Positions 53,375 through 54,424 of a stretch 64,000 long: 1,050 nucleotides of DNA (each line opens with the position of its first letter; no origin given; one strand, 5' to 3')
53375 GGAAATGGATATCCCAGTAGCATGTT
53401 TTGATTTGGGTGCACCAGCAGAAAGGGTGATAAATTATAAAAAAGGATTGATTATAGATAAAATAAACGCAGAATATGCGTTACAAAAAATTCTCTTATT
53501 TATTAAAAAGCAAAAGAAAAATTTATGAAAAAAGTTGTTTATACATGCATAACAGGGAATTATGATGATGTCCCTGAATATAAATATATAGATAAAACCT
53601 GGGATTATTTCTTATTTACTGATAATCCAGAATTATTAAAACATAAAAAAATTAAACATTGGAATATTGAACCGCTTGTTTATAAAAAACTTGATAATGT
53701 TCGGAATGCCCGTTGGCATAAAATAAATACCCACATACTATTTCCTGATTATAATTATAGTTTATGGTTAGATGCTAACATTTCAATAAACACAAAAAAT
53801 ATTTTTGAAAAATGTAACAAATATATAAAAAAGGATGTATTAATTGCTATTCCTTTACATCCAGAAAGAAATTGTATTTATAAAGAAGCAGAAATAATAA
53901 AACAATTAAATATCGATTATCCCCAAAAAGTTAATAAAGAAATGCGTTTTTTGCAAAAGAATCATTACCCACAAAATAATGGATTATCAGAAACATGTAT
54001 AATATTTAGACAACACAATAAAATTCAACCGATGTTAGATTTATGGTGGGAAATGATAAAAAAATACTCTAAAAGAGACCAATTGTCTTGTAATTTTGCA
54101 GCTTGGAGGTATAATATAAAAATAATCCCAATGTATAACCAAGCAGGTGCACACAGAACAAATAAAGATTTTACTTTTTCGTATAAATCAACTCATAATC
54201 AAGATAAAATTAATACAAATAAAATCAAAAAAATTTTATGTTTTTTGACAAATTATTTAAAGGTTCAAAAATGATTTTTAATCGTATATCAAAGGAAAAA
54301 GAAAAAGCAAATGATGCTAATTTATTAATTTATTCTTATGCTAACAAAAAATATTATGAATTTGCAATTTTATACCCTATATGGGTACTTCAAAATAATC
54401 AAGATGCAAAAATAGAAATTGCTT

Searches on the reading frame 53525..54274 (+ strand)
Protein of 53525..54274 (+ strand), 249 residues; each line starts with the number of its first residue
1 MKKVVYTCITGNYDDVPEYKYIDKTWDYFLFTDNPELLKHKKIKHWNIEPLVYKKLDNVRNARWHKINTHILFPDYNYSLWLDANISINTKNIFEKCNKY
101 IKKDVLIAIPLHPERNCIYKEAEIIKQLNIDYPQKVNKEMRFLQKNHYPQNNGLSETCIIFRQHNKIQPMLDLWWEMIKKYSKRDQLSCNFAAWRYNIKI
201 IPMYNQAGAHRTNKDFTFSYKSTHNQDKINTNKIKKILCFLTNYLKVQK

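Call 78: search_protein_families(library=pfam, proteins=[window:53525-54274:+], max_evalue=0.001)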
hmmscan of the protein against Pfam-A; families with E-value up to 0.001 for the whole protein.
window:53525-54274:+ (249 aa): 1 family
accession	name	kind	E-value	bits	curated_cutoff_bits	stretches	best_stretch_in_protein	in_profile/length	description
PF04765.19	TOD1_MUCI70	-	3.1e-16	60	21.4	1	19-197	102-290/314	TOD1/MUCI70, glycosyltransferase-like domain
